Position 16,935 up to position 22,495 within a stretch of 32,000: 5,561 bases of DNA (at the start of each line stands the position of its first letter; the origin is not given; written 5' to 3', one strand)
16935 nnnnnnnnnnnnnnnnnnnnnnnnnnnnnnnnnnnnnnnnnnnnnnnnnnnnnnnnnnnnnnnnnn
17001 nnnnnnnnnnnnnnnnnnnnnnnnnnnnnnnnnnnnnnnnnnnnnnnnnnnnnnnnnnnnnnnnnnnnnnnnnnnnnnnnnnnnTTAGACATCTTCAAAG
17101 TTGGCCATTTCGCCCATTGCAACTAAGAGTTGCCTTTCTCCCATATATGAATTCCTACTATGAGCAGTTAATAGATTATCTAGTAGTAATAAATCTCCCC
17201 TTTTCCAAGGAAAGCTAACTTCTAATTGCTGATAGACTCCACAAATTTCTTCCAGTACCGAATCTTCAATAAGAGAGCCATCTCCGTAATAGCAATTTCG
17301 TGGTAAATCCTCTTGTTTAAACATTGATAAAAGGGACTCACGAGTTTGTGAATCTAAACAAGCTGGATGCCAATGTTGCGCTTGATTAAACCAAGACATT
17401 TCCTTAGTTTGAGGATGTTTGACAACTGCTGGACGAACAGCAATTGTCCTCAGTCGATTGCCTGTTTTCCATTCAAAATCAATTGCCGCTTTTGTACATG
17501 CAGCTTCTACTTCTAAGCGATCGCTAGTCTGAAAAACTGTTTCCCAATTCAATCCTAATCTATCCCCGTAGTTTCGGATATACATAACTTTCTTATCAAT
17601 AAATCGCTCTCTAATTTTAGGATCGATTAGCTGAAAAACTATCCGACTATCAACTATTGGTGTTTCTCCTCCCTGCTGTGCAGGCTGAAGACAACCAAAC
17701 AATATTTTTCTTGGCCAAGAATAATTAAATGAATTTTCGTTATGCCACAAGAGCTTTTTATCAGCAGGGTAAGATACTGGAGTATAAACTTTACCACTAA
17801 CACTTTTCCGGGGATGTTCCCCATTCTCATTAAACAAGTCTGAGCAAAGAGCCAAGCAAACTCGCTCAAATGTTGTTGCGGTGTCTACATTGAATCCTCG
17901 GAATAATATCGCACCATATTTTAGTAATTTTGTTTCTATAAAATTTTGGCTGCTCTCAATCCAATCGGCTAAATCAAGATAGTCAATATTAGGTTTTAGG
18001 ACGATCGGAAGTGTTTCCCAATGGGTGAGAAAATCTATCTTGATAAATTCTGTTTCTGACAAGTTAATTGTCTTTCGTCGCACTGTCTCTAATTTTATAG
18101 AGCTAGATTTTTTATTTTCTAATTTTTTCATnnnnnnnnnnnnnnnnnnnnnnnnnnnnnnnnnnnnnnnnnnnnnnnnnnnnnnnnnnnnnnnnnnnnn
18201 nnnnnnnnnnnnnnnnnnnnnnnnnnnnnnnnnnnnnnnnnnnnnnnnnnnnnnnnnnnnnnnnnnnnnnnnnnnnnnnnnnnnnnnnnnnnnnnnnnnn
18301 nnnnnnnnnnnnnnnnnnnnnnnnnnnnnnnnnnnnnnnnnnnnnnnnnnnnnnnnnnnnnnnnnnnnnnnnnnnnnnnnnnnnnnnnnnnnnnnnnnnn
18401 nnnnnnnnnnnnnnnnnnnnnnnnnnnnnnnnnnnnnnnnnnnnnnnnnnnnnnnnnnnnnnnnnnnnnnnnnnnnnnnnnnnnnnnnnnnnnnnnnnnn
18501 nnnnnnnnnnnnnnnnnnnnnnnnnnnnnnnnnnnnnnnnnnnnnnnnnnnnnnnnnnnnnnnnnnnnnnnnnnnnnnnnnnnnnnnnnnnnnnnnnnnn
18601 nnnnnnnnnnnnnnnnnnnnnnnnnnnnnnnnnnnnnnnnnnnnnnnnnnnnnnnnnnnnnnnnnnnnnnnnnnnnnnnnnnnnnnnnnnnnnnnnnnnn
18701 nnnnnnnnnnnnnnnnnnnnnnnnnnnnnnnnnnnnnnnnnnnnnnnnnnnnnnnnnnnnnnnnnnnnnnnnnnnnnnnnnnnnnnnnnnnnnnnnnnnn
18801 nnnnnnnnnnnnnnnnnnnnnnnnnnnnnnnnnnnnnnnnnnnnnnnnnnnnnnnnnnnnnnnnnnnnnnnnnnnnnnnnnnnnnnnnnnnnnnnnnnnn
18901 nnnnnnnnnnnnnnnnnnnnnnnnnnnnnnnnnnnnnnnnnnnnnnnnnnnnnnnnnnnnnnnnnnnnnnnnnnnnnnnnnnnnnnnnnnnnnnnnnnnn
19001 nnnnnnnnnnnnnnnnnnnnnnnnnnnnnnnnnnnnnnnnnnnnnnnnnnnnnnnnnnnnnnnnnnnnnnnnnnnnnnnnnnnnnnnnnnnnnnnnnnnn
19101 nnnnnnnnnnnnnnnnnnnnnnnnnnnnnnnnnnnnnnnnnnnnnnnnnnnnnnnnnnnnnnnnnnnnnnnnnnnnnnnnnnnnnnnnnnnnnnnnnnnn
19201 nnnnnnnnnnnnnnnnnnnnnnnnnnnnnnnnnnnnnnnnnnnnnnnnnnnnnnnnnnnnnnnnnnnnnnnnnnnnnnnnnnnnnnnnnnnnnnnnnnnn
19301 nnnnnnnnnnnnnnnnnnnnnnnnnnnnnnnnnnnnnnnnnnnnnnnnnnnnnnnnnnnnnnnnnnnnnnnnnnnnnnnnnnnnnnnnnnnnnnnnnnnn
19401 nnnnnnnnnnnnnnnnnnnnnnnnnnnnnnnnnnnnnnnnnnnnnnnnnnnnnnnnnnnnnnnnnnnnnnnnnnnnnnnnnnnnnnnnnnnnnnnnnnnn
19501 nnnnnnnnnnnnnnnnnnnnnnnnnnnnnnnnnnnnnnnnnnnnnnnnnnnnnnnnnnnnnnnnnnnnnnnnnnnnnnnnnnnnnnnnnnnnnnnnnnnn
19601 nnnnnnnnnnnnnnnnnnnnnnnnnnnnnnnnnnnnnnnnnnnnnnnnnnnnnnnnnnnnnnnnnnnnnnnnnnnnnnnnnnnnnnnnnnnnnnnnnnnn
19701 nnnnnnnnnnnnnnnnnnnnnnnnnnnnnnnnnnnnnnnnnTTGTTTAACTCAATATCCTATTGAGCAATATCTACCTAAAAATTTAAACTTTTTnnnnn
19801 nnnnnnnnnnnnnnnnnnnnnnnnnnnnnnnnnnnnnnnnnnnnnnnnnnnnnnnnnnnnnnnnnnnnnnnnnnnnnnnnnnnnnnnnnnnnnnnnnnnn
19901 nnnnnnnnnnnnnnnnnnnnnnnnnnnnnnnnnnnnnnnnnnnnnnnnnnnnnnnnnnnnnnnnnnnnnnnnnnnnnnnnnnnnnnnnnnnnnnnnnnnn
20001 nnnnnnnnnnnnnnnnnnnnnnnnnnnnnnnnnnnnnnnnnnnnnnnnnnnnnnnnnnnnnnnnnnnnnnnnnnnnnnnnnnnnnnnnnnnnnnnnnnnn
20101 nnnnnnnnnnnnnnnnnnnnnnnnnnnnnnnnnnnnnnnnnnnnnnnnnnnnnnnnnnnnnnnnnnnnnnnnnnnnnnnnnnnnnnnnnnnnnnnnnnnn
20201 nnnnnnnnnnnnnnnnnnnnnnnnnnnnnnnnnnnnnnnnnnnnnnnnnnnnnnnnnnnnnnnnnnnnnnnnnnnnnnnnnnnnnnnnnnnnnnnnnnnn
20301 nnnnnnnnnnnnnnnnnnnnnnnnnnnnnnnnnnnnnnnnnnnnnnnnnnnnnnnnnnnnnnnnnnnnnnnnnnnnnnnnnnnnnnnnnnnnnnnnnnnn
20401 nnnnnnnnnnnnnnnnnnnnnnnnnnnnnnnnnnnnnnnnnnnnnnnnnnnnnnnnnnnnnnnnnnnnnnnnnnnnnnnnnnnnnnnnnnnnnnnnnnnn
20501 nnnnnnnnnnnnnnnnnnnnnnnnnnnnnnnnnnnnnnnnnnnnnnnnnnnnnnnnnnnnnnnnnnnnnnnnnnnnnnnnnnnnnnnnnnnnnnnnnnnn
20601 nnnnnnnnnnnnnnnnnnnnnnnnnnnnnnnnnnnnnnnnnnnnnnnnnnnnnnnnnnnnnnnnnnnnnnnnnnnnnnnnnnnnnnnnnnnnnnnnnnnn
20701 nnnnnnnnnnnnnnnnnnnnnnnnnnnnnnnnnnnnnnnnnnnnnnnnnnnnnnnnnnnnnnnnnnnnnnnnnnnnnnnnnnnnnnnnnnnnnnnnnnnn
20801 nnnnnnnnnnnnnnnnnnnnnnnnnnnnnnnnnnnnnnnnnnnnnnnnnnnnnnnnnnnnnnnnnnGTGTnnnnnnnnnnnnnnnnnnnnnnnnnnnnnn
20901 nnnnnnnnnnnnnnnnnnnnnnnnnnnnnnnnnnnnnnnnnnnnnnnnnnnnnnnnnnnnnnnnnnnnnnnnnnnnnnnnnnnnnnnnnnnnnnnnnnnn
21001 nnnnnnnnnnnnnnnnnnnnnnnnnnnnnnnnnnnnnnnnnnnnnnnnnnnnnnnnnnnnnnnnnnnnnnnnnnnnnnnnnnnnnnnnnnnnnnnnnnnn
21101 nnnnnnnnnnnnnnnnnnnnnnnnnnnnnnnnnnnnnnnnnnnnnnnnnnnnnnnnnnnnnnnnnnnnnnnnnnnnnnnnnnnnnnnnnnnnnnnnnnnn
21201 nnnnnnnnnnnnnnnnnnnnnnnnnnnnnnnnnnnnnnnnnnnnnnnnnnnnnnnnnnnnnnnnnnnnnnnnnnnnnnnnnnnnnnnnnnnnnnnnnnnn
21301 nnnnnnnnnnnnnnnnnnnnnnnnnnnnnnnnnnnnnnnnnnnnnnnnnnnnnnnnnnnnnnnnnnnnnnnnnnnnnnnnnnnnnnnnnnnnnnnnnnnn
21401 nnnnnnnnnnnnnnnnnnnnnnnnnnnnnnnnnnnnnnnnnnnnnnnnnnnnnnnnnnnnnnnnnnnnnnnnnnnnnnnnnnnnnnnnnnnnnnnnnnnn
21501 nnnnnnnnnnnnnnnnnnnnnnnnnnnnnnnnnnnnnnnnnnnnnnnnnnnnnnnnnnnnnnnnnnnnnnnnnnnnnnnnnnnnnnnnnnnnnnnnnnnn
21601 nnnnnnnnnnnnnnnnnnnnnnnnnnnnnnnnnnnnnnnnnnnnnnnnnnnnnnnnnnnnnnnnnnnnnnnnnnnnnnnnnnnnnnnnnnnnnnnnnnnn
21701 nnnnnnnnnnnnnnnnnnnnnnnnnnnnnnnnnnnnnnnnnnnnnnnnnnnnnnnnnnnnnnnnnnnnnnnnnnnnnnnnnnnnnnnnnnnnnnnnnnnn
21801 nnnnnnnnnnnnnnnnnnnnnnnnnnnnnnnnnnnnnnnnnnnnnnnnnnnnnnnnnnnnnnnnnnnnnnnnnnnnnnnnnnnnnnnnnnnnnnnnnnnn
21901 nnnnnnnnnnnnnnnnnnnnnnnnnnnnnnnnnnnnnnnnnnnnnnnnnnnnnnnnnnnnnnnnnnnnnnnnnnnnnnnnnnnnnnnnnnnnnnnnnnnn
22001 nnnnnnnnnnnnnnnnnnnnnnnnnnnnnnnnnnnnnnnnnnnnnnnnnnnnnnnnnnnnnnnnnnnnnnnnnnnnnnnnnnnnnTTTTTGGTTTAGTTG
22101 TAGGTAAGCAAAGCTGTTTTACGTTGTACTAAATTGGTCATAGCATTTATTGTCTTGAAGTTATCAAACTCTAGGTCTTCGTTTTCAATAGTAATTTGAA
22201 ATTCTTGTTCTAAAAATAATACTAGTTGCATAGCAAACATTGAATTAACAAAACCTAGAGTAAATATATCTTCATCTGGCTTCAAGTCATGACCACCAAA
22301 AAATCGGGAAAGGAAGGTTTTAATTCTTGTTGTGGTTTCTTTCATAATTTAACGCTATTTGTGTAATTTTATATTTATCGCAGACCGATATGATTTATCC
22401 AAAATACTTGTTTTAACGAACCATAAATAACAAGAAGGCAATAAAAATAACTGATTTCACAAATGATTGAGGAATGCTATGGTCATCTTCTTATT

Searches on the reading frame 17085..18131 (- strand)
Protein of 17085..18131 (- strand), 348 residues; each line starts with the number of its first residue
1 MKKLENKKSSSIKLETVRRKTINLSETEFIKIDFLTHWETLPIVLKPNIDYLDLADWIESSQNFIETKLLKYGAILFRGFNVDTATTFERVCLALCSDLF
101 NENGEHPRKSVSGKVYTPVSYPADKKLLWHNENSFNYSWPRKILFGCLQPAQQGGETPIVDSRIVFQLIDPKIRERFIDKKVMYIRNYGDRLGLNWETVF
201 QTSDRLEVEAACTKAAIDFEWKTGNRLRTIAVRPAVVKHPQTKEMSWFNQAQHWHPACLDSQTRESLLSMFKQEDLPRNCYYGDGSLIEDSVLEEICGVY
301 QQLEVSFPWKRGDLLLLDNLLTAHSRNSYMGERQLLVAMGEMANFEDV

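Call 5: search_protein_families(library=pfam, proteins=[window:17085-18131:-], max_evalue=0.001)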
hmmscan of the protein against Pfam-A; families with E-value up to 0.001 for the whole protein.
window:17085-18131:- (348 aa): 1 family
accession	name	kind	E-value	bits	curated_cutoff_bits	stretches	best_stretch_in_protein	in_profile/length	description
PF02668.22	TauD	-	3.2e-42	145.7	27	1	48-338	13-266/267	Taurine catabolism dioxygenase TauD, TfdA family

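Call 33: search_protein_families(library=ncbifam, proteins=[window:17085-18131:-], max_evalue=0.001)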
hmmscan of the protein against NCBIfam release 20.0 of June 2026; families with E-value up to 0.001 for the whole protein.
window:17085-18131:- (348 aa): 1 family
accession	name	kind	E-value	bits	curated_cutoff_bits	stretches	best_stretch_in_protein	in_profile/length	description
TIGR02410.1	carnitine_TMLD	equivalog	8.5e-07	28.8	268.3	0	302-335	310-343/362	trimethyllysine dioxygenase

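Call 67: find_homologous_proteins(query=window:17085-18131:-, max_evalue=1e-40)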
Query window:17085-18131:- (348 aa): 3038 proteins with E <= 1e-40 among 4374 candidates; the best 120 are listed.
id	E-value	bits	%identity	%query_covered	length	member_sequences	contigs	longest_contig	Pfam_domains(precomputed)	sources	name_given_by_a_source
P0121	8.9e-227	770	94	100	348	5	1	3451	PF02668.23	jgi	jgi:alpha-ketoglutarate-dependent taurine dioxygenase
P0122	6.5e-217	737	90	100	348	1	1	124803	PF02668.23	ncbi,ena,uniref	ncbi:TauD/TfdA family dioxygenase [uncultured Nostoc sp.]|uniref:TauD/TfdA family dioxygenase n=1 Ta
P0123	3.1e-208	709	86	100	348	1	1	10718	PF02668.23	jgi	jgi:alpha-ketoglutarate-dependent taurine dioxygenase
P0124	3.9e-174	597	73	100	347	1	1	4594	PF02668.23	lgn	-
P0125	3.2e-171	587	73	98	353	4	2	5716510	PF02668.23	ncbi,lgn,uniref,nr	ncbi:TauD/TfdA family dioxygenase [Chroococcidiopsis sp. CCMEE 29]|uniref:TauD/TfdA family dioxygena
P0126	5.0e-171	586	71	100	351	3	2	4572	PF02668.23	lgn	-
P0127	6.7e-171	586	73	100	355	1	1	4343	PF02668.23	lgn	-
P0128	5.8e-166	570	69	100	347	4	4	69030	PF02668.23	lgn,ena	-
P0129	2.8e-165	568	70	97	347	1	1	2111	PF02668.23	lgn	-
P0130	3.0e-165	567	68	100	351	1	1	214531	PF02668.23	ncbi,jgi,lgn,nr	ncbi:MAG: TauD/TfdA family dioxygenase [Brasilonema angustatum HA4187-MV1]|jgi:alpha-ketoglutarate-d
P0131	7.0e-165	566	69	100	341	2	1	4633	PF02668.23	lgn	-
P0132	7.3e-165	566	68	100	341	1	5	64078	PF02668.23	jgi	jgi:alpha-ketoglutarate-dependent taurine dioxygenase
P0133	3.4e-163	561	66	100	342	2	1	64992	PF02668.23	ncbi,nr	ncbi:MAG: TauD/TfdA family dioxygenase [Nostoc indistinguendum CM1-VF10]|nr:TauD/TfdA family dioxyge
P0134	8.9e-163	559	67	100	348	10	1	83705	PF02668.23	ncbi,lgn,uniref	ncbi:TauD/TfdA family dioxygenase [Nostoc sp.]|uniref:TauD/TfdA family dioxygenase n=1 Tax=Nostoc sp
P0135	9.0e-163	559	67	98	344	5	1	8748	PF02668.23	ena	-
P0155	8.7e-158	543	65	100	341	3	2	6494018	PF02668.23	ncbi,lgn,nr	ncbi:taurine catabolism dioxygenase TauD/TfdA [Nostoc sp. HK-01]|nr:taurine catabolism dioxygenase T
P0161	4.3e-157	541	66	96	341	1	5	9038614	PF02668.23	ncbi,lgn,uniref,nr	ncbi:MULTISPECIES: TauD/TfdA family dioxygenase [unclassified Tolypothrix]|uniref:TauD/TfdA family d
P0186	3.7e-151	521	63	100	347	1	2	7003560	PF02668.23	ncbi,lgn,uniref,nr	ncbi:putative taurine catabolism dioxygenase [Cylindrospermum stagnale PCC 7417]|uniref:Putative tau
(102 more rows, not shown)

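Call 68: find_encoding_contigs(protein=P0125, flank=7000, max_places=1)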
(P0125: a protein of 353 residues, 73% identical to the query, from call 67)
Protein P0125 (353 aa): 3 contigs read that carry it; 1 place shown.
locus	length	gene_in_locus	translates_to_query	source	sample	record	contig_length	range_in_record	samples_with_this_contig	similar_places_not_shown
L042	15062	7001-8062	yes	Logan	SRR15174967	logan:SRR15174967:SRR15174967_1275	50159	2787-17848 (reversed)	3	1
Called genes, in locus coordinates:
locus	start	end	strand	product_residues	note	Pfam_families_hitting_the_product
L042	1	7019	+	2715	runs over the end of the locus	PF00668:Condensation, PF00501:AMP-binding, PF13193:AMP-binding_C, PF00550:PP-binding, PF00668:Condensation, PF00501:AMP-binding, PF13193:AMP-binding_C, PF00550:PP-binding, +1 more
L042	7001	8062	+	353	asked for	PF02668:TauD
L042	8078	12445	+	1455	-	PF00668:Condensation, PF00501:AMP-binding, PF13193:AMP-binding_C, PF00550:PP-binding, PF01073:3Beta_HSD (weak), PF01370:Epimerase, PF07993:NAD_binding_4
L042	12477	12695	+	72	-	PF03621:MbtH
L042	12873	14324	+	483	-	PF00202:Aminotran_3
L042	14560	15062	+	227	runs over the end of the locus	PF00975:Thioesterase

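Call 69: find_encoding_contigs(protein=P0186, flank=7000, max_places=1)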
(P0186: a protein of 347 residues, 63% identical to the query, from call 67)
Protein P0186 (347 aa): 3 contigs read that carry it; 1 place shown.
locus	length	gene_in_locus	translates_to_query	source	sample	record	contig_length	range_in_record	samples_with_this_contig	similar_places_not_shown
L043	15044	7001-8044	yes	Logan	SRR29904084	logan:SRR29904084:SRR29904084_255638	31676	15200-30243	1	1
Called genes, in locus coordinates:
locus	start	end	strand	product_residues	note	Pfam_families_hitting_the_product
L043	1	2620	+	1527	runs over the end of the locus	PF00109:ketoacyl-synt, PF02801:Ketoacyl-synt_C, PF16197:KAsynt_C_assoc, PF22336:RhiE-like_linker, PF22621:CurL-like_PKS_C, PF00698:Acyl_transf_1, PF21394:Beta-ketacyl_N, PF00106:adh_short, +4 more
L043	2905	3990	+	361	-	PF00296:Bac_luciferase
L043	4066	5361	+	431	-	PF03033:Glyco_transf_28, PF06722:EryCIII-like_C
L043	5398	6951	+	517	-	PF00668:Condensation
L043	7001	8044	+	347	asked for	PF02668:TauD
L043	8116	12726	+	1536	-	PF00668:Condensation, PF00501:AMP-binding, PF13193:AMP-binding_C, PF00550:PP-binding, PF00668:Condensation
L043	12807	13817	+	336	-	PF02668:TauD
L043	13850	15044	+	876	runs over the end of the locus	?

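Call 70: find_encoding_contigs(protein=P0155, flank=7000, max_places=1)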
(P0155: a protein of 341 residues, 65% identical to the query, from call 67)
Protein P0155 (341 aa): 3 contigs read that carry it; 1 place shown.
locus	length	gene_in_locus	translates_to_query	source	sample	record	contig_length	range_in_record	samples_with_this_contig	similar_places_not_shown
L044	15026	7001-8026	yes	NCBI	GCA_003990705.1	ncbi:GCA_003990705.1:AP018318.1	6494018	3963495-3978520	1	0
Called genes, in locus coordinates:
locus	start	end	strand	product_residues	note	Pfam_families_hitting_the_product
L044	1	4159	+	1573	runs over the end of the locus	PF00109:ketoacyl-synt, PF02801:Ketoacyl-synt_C, PF16197:KAsynt_C_assoc, PF22336:RhiE-like_linker, PF22621:CurL-like_PKS_C, PF00698:Acyl_transf_1, PF21394:Beta-ketacyl_N, PF08659:KR, +1 more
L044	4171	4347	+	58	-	-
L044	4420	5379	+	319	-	PF13621:Cupin_8, PF08007:JmjC_2 (faint), PF02373:JmjC (faint)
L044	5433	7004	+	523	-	PF00668:Condensation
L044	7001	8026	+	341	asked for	PF02668:TauD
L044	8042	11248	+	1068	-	PF00668:Condensation, PF00501:AMP-binding, PF13193:AMP-binding_C, PF00550:PP-binding, PF23297:ACP_SdgA_C (weak)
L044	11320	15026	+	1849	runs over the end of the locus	PF00109:ketoacyl-synt, PF02801:Ketoacyl-synt_C, PF16197:KAsynt_C_assoc, PF22336:RhiE-like_linker, PF22621:CurL-like_PKS_C, PF00698:Acyl_transf_1, PF00550:PP-binding, PF00202:Aminotran_3, +2 more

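Call 71: find_encoding_contigs(protein=P0161, flank=7000, max_places=1)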
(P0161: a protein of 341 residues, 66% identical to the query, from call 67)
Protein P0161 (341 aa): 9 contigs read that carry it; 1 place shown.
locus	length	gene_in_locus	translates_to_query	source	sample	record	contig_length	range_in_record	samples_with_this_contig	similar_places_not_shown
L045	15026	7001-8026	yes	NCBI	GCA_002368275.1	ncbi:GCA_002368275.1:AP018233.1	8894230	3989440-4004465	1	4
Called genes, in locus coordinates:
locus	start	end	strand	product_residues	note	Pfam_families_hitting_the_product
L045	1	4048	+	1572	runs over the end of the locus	PF00109:ketoacyl-synt, PF02801:Ketoacyl-synt_C, PF16197:KAsynt_C_assoc, PF22336:RhiE-like_linker, PF22621:CurL-like_PKS_C, PF00698:Acyl_transf_1, PF21394:Beta-ketacyl_N, PF08659:KR, +2 more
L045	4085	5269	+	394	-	PF05118:Asp_Arg_Hydrox, PF07883:Cupin_2 (weak)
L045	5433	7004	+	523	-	PF00668:Condensation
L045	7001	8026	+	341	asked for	PF02668:TauD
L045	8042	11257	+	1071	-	PF00668:Condensation, PF00501:AMP-binding, PF13193:AMP-binding_C, PF00550:PP-binding, PF23297:ACP_SdgA_C (weak)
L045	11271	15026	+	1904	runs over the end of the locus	PF00109:ketoacyl-synt, PF02801:Ketoacyl-synt_C, PF16197:KAsynt_C_assoc, PF22336:RhiE-like_linker, PF22621:CurL-like_PKS_C, PF00698:Acyl_transf_1, PF00550:PP-binding, PF00202:Aminotran_3, +2 more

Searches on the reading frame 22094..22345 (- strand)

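Call 33: search_protein_families(library=ncbifam, proteins=[window:22094-22345:-], max_evalue=0.001)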
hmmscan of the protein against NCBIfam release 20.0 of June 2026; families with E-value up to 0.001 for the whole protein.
window:22094-22345:- (83 aa): 7 families
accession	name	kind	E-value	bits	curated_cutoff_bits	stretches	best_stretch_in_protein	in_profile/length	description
NF052616.1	ACP_for_OlsHI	equivalog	1.5e-08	34.9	130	1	4-78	4-82/83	ornithine lipid biosynthesis acyl carrier protein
NF058660.1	cispen_ACP_AmcB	equivalog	1.7e-07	31.3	80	1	35-77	37-79/80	cispentacin biosynthesis acyl carrier protein AmcB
NF003464.0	PRK05087.1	equivalog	3.9e-07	30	68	1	22-74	23-75/78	D-alanine--poly(phosphoribitol) ligase subunit DltC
NF005480.0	PRK07081.1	equivalog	1.5e-06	28.1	72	1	20-74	21-74/83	acyl carrier protein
NF005798.0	PRK07639.1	equivalog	1.8e-05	25.1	100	1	33-79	38-84/91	petrobactin biosynthesis protein AsbD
NF002148.0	PRK00982.1-2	subfamily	0.00019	21.2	71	1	35-77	38-78/79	acyl carrier protein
TIGR01688.1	dltC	equivalog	0.00022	21.2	52.35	1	23-73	21-71/73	D-alanine--poly(phosphoribitol) ligase subunit 2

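Call 63: search_protein_families(library=pfam, proteins=[window:22094-22345:-], max_evalue=0.01)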
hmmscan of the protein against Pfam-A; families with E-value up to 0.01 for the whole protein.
window:22094-22345:- (83 aa): 1 family
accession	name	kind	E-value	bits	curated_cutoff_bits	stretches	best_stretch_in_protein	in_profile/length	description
PF00550.31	PP-binding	-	3.1e-07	31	20.8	1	18-72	15-66/67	Phosphopantetheine attachment site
